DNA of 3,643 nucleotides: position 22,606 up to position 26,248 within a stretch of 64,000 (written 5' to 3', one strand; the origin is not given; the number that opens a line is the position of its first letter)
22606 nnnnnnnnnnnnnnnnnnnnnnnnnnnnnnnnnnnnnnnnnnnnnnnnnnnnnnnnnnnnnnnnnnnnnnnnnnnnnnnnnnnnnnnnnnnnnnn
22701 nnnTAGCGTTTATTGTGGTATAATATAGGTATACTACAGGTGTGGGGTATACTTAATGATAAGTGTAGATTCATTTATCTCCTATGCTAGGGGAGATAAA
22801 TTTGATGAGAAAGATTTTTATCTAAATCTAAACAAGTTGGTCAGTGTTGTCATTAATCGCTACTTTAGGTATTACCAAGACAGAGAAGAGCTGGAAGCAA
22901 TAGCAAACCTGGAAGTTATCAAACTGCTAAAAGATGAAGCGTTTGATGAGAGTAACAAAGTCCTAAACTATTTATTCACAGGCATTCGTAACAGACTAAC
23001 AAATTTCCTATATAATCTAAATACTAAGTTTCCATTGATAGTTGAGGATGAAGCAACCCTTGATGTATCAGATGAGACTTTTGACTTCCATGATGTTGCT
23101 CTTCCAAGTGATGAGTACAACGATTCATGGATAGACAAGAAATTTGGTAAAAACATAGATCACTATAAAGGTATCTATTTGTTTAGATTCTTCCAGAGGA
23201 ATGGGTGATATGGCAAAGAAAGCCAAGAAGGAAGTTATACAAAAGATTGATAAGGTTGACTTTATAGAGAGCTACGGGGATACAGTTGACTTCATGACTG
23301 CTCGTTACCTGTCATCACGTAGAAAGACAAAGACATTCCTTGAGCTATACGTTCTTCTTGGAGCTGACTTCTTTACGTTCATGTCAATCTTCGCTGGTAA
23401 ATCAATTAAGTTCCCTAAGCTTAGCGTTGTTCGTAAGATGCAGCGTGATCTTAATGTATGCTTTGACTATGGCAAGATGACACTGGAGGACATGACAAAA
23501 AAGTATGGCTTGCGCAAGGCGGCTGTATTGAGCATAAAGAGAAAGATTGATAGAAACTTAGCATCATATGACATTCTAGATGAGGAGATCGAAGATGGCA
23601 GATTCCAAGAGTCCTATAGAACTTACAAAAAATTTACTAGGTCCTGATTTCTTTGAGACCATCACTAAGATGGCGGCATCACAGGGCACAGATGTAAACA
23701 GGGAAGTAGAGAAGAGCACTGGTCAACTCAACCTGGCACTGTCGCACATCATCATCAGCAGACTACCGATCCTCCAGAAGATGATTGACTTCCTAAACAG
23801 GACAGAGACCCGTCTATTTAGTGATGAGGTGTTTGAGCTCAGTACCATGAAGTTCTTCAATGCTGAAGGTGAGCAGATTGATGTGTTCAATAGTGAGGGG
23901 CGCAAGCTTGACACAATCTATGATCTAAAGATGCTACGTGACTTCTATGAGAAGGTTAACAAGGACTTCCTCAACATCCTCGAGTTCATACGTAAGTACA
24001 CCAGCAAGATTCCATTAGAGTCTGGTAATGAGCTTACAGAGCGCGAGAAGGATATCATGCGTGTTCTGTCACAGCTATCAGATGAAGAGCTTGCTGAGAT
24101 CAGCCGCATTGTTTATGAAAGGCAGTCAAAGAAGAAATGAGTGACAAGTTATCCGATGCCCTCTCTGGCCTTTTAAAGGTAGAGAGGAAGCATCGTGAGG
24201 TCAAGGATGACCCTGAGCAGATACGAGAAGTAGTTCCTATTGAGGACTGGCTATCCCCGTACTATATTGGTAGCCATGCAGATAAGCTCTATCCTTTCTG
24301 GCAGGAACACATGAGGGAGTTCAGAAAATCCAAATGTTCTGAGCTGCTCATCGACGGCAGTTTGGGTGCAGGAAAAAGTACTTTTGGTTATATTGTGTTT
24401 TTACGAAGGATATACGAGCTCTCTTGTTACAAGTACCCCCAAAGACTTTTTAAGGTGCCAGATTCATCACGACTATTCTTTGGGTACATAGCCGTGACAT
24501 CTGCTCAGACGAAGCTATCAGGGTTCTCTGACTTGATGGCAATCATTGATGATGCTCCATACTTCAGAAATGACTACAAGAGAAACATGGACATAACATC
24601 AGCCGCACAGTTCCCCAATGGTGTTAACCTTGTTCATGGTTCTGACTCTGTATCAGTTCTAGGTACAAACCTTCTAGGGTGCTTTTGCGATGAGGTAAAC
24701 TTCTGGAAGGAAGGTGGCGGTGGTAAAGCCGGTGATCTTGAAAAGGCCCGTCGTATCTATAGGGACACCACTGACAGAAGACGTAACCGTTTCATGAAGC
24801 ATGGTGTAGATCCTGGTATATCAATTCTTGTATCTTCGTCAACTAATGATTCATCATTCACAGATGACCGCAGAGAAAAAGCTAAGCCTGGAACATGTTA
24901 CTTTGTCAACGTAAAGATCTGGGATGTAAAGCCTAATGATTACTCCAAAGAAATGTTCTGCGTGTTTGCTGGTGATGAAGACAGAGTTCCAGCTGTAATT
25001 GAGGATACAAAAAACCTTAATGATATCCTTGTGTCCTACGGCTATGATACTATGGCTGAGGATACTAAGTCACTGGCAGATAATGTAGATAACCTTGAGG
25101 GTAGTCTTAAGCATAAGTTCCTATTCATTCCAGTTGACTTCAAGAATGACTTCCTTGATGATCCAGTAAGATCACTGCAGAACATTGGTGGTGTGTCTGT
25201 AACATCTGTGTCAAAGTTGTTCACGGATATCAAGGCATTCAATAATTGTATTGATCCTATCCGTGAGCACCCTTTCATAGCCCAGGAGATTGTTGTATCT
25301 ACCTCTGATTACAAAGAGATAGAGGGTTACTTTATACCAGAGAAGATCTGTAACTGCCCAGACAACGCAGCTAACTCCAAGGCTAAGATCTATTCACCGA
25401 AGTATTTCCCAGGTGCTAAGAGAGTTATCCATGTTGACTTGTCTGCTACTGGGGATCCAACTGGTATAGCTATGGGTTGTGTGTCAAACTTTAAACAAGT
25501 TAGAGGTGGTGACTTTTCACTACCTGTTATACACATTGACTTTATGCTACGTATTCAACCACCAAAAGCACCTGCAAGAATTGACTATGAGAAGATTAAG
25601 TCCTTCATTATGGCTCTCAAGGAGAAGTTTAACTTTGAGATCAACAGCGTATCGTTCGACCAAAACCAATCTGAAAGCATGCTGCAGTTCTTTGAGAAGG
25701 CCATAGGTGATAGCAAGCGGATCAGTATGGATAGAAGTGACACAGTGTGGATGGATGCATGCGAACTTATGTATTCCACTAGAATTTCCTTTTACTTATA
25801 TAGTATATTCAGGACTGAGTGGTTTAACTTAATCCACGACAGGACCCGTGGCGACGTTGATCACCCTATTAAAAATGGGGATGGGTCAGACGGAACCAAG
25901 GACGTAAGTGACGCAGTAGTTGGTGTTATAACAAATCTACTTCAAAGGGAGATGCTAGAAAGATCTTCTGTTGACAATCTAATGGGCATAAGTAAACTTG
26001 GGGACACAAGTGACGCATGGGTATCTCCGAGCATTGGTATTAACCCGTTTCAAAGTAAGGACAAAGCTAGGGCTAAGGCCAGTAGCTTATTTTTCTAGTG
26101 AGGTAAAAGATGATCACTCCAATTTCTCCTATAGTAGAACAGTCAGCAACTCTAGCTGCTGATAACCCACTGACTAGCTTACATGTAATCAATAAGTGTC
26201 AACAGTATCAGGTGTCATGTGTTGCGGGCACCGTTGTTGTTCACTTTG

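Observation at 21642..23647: Clamp-loader plus split sigma factor module reminiscent of T4 late transcription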

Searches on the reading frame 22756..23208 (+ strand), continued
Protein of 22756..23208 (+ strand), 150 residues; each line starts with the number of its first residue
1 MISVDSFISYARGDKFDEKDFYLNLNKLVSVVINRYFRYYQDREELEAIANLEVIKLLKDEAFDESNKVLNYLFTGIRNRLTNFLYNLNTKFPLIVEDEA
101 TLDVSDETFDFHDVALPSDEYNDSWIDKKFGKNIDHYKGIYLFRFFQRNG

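Call 110: find_encoding_contigs(protein=P0004, flank=10000, max_places=1)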
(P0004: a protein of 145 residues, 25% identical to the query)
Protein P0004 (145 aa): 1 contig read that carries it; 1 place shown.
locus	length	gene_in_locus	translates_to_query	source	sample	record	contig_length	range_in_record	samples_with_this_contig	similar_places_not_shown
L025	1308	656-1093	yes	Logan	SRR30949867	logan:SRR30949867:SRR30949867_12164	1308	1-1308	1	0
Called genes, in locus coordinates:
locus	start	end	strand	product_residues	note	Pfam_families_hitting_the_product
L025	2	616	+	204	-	?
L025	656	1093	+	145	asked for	-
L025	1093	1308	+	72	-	?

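Call 111: find_encoding_contigs(protein=P0010, flank=10000, max_places=1)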
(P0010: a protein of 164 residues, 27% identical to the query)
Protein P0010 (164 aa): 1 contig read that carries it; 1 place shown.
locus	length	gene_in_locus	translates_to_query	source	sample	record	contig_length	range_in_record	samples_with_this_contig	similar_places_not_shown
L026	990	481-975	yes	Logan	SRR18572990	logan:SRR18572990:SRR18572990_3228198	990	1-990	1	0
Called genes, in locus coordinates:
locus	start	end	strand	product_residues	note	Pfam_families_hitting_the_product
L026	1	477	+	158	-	?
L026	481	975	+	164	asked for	-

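Call 117: search_dna_similar(query=P0003, collection=phages, mode=protein, max_evalue=0.01, max_rows=12)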
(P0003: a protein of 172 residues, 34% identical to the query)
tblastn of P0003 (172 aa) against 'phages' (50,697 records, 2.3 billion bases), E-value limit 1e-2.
No match.

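Call 118: search_dna_similar(query=P0064, collection=phages, mode=protein, max_evalue=0.01, max_rows=12)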
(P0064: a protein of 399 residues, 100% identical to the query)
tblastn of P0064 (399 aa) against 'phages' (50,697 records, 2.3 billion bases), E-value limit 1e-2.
No match.

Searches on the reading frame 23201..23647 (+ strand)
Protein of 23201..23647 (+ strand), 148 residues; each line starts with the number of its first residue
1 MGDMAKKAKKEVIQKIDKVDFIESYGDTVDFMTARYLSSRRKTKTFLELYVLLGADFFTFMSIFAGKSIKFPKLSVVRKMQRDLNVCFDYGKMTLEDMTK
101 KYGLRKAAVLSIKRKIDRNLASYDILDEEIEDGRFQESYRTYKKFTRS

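Call 5: search_protein_families(library=pfam, proteins=[window:23201-23647:+], max_evalue=1)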
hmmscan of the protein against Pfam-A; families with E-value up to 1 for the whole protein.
window:23201-23647:+ (148 aa): 1 family
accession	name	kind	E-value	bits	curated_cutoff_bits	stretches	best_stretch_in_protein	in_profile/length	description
PF08765.17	Mor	-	0.00065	20.1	24.9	1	61-119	40-98/107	Mor transcription activator family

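Call 6: search_protein_families(library=phrogs, proteins=[window:23201-23647:+], max_evalue=0.1)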
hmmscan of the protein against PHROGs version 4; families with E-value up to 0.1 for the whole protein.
window:23201-23647:+ (148 aa): 4 families
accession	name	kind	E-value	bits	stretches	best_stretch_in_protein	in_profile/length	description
phrog_1269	-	tail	0.0015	18.9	0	51-84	55-89/99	baseplate wedge subunit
phrog_532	-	transcription regulation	0.0087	17.2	1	61-118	62-119/132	late transcriptional activator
phrog_1303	-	DNA, RNA and nucleotide metabolism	0.083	13.6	0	89-118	94-125/184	DNA binding protein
phrog_3970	-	other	0.094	13.4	0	9-74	128-188/231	polynucleotide kinase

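Call 10: search_dna_similar(query=window:23201-23647:+, collection=phages, mode=protein, max_evalue=1, max_rows=20)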
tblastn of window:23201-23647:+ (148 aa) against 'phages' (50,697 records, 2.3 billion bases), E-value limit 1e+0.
No match.

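Call 19: find_homologous_proteins(query=window:23201-23647:+, max_evalue=0.01)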
Query window:23201-23647:+ (148 aa): 1 proteins with E <= 0.01 among 28 candidates.
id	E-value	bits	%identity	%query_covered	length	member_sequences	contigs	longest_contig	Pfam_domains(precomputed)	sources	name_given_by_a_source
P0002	4.1e-86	304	100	98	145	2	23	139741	-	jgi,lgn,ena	-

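Call 26: search_solved_structures(query=window:23201-23647:+, max_evalue=10, show_alignments=3)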
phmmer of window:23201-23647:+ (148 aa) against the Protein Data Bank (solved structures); distinct sequences matched with E-value up to 10: 1.
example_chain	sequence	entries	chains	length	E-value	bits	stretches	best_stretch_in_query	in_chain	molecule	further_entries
8c8q_F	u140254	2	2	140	1.4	12.2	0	56-99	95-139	Cytochrome c oxidase subunit 6, mitochondrial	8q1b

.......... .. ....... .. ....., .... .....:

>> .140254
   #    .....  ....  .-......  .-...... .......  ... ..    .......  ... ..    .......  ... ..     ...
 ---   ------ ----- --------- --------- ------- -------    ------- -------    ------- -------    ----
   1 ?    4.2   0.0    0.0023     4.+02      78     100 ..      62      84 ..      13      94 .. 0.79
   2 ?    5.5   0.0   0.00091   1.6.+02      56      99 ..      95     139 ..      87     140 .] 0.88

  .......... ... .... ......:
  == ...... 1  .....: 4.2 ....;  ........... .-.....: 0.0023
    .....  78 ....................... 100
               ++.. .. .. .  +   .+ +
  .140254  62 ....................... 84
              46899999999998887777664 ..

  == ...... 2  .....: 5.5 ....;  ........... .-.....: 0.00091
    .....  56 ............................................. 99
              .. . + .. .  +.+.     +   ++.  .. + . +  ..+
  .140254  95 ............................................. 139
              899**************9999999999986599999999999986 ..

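Call 52: search_solved_structures(query=A2, max_evalue=10, show_alignments=3)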
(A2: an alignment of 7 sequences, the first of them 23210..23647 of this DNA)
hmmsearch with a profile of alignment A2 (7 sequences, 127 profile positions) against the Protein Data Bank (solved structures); distinct sequences matched with E-value up to 10: 13.
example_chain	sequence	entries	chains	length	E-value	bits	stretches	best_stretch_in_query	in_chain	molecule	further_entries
1rr7_A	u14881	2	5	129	0.0017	21.3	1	45-112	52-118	Middle operon regulator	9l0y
2ey4_A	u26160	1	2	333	0.18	14.8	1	44-81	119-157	Probable tRNA pseudouridine synthase B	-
3hjw_A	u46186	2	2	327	0.18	14.8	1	44-81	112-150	Pseudouridine synthase Cbf5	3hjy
3mqk_A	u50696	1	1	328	0.18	14.7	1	44-81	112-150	tRNA pseudouridine synthase B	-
3lwo_A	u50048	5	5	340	0.18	14.7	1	44-81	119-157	Pseudouridine synthase Cbf5 | Probable tRNA pseudouridine synthase B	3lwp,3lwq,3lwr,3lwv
2rfk_A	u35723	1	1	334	0.19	14.7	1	45-81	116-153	Probable tRNA pseudouridine synthase B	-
2hvy_A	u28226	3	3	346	0.19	14.7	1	44-81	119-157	Probable tRNA pseudouridine synthase B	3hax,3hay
7upo_C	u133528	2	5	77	0.32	14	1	68-117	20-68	DHT03 protein C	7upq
3nqo_A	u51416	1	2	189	0.46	13.4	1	72-113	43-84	MarR-family transcriptional regulator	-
8jzt_A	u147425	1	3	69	0.6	13.1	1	65-114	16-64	RNA polymerase sigma factor SigF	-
5mrc_66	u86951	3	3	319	1.1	12.2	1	74-112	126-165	mS45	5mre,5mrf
8ux4_AF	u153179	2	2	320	1.1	12.2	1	74-112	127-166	Small ribosomal subunit protein mS45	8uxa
8d8j_6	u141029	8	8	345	1.2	12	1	74-112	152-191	37S ribosomal protein S35, mitochondrial | Small ribosomal subunit protein mS45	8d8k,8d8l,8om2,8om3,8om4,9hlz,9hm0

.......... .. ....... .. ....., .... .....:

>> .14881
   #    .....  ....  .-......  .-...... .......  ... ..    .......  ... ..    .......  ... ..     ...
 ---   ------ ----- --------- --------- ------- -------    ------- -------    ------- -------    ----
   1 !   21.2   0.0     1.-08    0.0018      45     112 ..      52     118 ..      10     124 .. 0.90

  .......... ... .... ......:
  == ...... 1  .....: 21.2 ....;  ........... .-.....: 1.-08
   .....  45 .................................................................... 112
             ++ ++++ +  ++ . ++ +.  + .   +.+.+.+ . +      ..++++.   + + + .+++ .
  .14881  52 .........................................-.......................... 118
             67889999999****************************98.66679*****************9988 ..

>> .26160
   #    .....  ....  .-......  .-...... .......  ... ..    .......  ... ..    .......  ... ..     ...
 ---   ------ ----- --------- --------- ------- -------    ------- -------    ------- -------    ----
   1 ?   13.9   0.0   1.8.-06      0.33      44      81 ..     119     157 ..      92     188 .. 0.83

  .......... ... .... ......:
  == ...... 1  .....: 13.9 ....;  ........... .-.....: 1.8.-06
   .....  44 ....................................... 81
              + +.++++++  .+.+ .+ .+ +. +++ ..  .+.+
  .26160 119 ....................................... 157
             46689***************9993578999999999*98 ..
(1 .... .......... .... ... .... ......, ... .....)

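Call 53: search_protein_families(library=pfam, alignment_id=A2, max_evalue=0.1)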
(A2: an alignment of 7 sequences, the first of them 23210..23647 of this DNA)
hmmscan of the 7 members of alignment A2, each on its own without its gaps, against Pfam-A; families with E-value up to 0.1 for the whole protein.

A. member 1, window:23210-23647:+ (145 aa): 1 family
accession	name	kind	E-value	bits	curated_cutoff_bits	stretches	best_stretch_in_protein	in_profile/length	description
PF08765.17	Mor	-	0.00068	20.1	24.9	1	58-116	40-98/107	Mor transcription activator family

B. families by the number of members that match (of 7 scanned): 10 families
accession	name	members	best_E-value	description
PF08765.17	Mor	6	3.9e-06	Mor transcription activator family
PF01381.28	HTH_3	2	0.0037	Helix-turn-helix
PF13551.12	HTH_29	1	0.0022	Winged helix-turn helix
PF08281.18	Sigma70_r4_2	1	0.0032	Sigma-70, region 4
PF13384.12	HTH_23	1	0.0096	Homeodomain-like domain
PF04545.22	Sigma70_r4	1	0.025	Sigma-70, region 4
PF07514.17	TraI_2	1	0.027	Putative helicase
PF00196.25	GerE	1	0.04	Bacterial regulatory proteins, luxR family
PF17978.7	zf-RING_14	1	0.067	RING/Ubox like zinc-binding domain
PF23739.1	HTH_72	1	0.086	HTH 3-helical bundle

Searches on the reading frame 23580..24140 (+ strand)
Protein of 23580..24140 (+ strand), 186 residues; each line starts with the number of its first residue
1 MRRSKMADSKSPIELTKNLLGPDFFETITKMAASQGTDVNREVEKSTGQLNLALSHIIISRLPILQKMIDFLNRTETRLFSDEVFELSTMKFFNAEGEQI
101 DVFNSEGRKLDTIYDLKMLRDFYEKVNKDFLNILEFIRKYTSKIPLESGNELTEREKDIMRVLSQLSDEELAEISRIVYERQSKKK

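Call 5: search_protein_families(library=pfam, proteins=[window:23580-24140:+], max_evalue=1)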
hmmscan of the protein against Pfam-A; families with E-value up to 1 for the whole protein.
window:23580-24140:+ (186 aa): 2 families
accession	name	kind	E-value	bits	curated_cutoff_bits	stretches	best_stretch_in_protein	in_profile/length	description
PF10568.15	Tom37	-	0.028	15.2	25.1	1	94-174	9-87/124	Outer mitochondrial membrane transport complex protein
PF25060.1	ARM_TT21_2nd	-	0.1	12.5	27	1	113-167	163-215/270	Tetratricopeptide repeat protein 21 second ARM domain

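Call 6: search_protein_families(library=phrogs, proteins=[window:23580-24140:+], max_evalue=0.1)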
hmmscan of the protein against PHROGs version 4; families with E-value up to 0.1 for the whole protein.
window:23580-24140:+ (186 aa): 0 families

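Call 103: search_protein_families(library=phrogs, proteins=[window:23595-24140:+], max_evalue=0.1)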
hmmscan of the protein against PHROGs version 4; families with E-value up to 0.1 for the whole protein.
window:23595-24140:+ (181 aa): 0 families

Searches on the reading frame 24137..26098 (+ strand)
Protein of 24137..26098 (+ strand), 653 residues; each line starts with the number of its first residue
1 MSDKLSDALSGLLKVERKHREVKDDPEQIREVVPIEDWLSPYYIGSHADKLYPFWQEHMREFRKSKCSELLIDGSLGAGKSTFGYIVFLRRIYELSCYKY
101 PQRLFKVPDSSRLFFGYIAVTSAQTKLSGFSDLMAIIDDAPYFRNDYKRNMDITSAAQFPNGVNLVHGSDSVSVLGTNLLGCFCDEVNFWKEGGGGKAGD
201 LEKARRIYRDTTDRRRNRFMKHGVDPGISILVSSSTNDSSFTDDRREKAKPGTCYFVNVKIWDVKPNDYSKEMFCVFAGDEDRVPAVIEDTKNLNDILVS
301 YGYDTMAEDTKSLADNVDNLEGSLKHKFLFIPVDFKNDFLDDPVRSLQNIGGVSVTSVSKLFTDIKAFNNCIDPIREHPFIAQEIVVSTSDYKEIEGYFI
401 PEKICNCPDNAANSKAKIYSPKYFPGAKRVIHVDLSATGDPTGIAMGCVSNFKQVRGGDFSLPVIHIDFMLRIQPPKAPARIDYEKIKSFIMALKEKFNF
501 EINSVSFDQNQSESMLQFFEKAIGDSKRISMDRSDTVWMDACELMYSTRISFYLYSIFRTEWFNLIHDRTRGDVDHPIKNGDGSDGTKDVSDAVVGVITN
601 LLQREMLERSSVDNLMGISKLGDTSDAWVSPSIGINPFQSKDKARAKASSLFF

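Call 5: search_protein_families(library=pfam, proteins=[window:24137-26098:+], max_evalue=1)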
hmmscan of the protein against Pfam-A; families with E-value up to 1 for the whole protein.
window:24137-26098:+ (653 aa): 2 families
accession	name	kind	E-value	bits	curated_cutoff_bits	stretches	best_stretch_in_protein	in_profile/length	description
PF24823.1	PH_RDR2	-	0.056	13.8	27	1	224-270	80-125/161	RDR2 PH-like domain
PF22253.2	DUF6948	-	0.13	12.9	27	0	177-210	8-37/85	Domain of unknown function (DUF6948)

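Call 6: search_protein_families(library=phrogs, proteins=[window:24137-26098:+], max_evalue=0.1)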
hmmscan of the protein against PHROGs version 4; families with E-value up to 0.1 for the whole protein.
window:24137-26098:+ (653 aa): 0 families

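Call 8: search_dna_similar(query=window:24137-26098:+, collection=phages, mode=protein, max_rows=20)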
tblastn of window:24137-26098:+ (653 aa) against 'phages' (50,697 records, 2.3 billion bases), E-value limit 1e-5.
Records with a match: 218; places in all: 219; records where one place covers at least 80% of the query: 78.
Best place of each record, by identity: <60% 218.
By first word of the organism name: Gordonia 105; Vibrio 35; Rhizobium 16; Rhodococcus 12; Pseudomonas 12; Maribacter 8; Tsukamurella 6; Rhodobacter 5; Stenotrophomonas 4; Bacillus 3; and 11 more.
By host as written in the record: Gordonia terrae 3612 81; Maribacter forsetii DSM18668 8; Gordonia sp. 7; - 6; Rhodococcus erythropolis RIA 643 6; Vibrio alginolyticus 5; Vibrio parahaemolyticus 5; Rhodobacter capsulatus YW1 5; and 63 more.
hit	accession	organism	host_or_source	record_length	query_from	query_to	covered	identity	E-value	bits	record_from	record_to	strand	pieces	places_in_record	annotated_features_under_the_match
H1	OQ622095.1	Vibrio phage 13VO501A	Vibrio owensii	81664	1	604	92%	30.9%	2e-57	216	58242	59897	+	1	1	hypothetical protein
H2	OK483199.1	Vibrio phage vB_ValS_VA-RY-4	Vibrio alginolyticus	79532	1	604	92%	30.9%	2e-57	216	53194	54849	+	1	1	terminase large subunit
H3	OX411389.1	Vibrio phage vB_VpaS_sm030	-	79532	1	604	92%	30.9%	4e-57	215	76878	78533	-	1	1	terminase large subunit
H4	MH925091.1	Vibrio phage ValSw4_1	Vibrio alginolyticus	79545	1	604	92%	30.9%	4e-57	215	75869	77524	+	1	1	hypothetical protein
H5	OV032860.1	Vibrio phage vB_VpaS_sm030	-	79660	1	604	92%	30.9%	4e-57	215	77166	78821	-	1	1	terminase large subunit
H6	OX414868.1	Vibrio phage vB_VpaS_sm030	-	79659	1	604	92%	30.9%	4e-57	215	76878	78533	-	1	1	terminase large subunit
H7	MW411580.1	Vibrio phage vB_VpaS_VP-RY-9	Vibrio parahaemolyticus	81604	1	604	92%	30.9%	4e-57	215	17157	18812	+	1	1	terminase large subunit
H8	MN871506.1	Vibrio phage VspDsh_2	V.alginolyticus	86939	1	604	92%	30.9%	4e-57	215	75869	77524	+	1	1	record has no annotation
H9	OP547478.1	Vibrio phage 29Fa.3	Vibrio parahaemolyticus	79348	1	604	92%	30.8%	5e-56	212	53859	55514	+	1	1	hypothetical protein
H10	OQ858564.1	Vibrio phage CAU_VPP01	Vibrio parahaemolyticus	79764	1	604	92%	30.8%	7e-56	211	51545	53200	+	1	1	terminase large subunit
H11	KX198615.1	Vibrio phage vB_VhaS-a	Vibrio harveyi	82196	5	604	92%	30.3%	3e-57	216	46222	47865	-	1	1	hypothetical protein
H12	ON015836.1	Vibrio phage Vpas_PP24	Vibrio parahaemolyticus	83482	5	604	92%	29.8%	2e-55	210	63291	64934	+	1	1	hypothetical protein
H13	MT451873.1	Vibrio phage vB_VhaS-VHB1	Vibrio harveyi BYK0632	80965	5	604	92%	29.5%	2e-54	207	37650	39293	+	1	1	terminase large subunit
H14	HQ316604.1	Vibrio phage SIO-2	Vibrio sp. SWAT-3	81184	5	604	92%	29.5%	2e-54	207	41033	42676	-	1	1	hypothetical protein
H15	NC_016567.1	Vibrio phage SIO-2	Vibrio sp. SWAT-3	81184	5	604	92%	29.5%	2e-54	207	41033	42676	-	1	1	hypothetical protein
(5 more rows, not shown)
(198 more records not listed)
